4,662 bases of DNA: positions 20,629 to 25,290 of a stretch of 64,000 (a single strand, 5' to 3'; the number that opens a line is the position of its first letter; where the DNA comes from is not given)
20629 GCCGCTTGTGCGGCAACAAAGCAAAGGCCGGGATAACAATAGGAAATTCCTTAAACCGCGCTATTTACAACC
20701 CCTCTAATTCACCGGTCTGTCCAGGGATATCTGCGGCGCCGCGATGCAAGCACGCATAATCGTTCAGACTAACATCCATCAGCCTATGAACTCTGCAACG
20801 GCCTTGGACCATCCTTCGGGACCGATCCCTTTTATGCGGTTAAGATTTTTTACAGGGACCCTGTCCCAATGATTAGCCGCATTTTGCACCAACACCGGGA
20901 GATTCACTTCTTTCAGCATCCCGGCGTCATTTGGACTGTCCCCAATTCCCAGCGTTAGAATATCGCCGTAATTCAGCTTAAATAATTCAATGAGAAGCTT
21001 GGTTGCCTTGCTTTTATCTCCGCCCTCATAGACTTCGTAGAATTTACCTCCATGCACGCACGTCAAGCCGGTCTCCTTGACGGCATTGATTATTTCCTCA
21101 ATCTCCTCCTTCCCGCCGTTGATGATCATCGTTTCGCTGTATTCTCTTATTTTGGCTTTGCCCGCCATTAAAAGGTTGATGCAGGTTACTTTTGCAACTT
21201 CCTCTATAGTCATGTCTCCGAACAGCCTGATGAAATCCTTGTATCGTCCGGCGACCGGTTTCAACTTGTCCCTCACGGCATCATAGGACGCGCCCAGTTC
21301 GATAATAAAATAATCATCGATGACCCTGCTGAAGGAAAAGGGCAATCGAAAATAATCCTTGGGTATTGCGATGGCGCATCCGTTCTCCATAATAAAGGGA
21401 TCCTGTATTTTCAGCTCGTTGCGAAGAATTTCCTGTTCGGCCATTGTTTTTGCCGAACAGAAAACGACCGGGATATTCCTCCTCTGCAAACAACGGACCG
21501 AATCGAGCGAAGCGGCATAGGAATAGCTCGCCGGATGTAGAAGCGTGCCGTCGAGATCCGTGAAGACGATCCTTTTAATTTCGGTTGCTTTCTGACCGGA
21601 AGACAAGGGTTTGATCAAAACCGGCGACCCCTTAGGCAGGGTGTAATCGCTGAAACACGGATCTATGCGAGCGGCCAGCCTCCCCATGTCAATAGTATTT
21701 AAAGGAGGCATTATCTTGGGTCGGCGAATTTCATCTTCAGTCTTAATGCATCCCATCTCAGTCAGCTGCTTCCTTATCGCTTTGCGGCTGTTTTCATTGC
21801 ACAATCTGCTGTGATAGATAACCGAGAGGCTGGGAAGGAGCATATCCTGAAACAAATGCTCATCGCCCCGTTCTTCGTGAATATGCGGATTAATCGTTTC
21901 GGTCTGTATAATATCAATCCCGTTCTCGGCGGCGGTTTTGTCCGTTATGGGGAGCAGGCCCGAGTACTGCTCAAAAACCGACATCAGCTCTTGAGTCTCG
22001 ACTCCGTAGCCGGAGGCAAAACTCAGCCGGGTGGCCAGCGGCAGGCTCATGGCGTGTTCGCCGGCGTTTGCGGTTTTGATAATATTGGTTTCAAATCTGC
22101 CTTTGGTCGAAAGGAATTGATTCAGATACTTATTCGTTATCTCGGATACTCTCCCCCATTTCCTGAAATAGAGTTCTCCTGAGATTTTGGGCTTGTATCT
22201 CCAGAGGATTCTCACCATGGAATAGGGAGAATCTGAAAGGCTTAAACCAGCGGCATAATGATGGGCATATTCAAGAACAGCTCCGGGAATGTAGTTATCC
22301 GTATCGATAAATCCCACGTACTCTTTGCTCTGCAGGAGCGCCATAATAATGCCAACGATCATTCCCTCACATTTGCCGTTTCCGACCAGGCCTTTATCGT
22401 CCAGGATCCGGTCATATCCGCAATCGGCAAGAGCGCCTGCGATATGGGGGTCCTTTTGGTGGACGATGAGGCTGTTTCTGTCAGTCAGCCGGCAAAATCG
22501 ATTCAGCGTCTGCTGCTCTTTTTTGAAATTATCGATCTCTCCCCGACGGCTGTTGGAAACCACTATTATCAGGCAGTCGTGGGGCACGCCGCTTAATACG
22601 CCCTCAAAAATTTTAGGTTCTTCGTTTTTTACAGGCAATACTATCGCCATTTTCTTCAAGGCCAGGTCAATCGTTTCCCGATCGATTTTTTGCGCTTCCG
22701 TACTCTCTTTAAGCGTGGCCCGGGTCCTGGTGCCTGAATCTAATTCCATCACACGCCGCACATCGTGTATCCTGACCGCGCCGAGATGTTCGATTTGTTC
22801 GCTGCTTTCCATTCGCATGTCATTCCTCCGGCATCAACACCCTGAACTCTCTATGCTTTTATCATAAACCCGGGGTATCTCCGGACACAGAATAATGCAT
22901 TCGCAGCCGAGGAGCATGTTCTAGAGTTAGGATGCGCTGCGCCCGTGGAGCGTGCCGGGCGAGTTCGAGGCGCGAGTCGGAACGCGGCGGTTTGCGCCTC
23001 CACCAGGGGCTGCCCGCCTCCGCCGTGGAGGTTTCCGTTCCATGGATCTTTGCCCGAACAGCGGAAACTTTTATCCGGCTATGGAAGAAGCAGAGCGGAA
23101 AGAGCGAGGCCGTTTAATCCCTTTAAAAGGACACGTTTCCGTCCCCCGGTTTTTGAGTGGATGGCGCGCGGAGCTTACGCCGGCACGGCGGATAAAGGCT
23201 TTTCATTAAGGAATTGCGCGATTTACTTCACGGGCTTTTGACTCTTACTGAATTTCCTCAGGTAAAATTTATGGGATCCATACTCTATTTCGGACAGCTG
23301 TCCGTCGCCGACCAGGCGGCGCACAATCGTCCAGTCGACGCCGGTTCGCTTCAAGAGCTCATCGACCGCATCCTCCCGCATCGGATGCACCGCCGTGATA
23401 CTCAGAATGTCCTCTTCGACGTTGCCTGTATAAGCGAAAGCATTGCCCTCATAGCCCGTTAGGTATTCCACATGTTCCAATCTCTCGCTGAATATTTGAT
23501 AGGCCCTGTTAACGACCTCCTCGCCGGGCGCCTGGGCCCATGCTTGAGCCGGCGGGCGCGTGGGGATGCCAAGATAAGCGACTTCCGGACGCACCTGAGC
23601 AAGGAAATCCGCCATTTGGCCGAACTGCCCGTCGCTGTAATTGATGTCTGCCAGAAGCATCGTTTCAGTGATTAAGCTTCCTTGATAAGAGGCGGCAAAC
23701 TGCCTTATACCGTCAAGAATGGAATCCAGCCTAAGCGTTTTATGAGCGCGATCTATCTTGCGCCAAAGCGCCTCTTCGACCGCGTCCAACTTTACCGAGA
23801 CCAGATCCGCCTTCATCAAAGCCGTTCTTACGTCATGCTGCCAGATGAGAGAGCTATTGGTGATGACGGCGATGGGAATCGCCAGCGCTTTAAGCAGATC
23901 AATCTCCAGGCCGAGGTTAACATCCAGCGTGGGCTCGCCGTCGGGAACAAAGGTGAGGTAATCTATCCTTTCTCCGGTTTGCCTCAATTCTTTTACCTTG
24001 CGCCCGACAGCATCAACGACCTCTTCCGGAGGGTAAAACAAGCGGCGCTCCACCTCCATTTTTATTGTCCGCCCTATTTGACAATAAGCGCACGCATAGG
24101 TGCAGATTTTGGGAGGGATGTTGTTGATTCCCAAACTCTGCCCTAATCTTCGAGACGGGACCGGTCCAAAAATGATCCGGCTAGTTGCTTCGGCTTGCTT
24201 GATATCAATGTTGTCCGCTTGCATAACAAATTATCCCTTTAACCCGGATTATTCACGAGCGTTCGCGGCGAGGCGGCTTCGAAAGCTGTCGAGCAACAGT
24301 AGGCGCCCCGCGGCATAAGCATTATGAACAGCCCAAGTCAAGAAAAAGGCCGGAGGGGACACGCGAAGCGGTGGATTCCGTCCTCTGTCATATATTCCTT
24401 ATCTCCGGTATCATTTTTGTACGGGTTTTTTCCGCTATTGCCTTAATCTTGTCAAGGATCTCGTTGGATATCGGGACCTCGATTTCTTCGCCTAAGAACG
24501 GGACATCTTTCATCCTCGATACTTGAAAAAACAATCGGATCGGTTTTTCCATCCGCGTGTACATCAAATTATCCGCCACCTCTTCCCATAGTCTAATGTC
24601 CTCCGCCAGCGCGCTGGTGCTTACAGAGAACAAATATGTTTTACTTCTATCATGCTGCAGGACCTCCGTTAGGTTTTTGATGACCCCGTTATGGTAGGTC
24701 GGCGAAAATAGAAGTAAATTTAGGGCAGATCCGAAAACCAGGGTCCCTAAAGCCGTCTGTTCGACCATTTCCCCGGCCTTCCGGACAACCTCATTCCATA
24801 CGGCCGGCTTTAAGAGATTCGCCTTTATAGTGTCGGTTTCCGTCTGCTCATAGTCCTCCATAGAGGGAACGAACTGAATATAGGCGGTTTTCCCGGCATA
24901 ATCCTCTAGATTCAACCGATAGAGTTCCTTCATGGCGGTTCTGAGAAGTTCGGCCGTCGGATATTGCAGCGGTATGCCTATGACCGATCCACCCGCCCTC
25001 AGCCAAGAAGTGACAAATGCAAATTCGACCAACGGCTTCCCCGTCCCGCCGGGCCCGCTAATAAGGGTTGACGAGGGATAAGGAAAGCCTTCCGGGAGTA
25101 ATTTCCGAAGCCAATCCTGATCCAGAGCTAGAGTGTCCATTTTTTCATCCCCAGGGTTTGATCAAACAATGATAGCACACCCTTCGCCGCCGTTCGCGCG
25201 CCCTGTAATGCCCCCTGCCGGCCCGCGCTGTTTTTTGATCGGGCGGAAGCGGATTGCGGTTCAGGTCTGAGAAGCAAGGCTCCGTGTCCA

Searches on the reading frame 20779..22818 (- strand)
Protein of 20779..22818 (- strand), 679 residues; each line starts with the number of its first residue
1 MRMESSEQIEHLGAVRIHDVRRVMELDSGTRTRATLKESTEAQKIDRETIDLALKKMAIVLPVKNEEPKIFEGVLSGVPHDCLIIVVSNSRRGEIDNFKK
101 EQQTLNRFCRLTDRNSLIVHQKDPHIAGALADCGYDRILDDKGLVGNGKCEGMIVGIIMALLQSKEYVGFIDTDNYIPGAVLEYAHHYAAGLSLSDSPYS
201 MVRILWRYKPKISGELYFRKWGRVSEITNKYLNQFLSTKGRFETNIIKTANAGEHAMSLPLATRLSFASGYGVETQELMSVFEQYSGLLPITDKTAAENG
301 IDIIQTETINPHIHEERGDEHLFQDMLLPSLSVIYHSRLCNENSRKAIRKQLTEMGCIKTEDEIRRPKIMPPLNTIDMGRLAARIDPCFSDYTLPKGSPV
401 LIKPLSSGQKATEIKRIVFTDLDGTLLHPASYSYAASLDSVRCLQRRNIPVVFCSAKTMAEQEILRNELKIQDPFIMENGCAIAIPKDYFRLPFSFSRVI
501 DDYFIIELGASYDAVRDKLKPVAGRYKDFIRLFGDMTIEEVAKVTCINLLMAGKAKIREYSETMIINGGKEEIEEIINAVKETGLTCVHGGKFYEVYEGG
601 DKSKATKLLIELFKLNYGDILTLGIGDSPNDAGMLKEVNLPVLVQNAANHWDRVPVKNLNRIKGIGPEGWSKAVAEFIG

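Call 25: search_protein_families(library=pfam, proteins=[window:20779-22818:-], max_evalue=0.001)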
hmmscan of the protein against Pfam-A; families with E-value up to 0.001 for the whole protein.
window:20779-22818:- (679 aa): 3 families
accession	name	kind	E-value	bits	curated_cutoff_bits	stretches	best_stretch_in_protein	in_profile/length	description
PF09488.16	Osmo_MPGsynth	-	1.2e-145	485.6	27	1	7-382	3-378/381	Mannosyl-3-phosphoglycerate synthase (osmo_MPGsynth)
PF08282.18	Hydrolase_3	-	5.8e-17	62.7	20.9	2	418-487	1-70/255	haloacid dehalogenase-like hydrolase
PF05116.19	S6PP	-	3.7e-08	33.7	20.3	0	598-653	162-218/247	Sucrose-6F-phosphate phosphohydrolase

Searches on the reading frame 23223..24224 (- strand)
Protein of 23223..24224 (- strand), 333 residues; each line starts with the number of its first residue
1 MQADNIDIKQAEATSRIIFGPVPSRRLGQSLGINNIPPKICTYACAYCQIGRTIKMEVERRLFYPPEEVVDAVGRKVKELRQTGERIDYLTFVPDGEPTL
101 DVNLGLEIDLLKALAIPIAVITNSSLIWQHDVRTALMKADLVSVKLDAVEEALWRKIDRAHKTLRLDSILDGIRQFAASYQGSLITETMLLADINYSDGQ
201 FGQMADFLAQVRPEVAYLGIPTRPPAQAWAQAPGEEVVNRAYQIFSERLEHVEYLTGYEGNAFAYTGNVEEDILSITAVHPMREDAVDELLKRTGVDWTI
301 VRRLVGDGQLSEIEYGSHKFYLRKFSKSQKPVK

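Call 25: search_protein_families(library=pfam, proteins=[window:23223-24224:-], max_evalue=0.001)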
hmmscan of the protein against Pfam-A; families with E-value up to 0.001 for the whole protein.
window:23223-24224:- (333 aa): 1 family
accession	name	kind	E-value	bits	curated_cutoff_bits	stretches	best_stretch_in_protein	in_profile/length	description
PF04055.27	Radical_SAM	-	9.6e-13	49.1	29.5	1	37-205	3-163/166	Radical SAM superfamily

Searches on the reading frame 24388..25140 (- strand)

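Call 25: search_protein_families(library=pfam, proteins=[window:24388-25140:-], max_evalue=0.001)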
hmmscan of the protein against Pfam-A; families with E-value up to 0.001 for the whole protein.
window:24388-25140:- (250 aa): 1 family
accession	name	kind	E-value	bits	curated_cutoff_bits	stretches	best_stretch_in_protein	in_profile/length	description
PF06745.19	ATPase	-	0.00044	20.1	26.6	1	13-104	10-101/231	KaiC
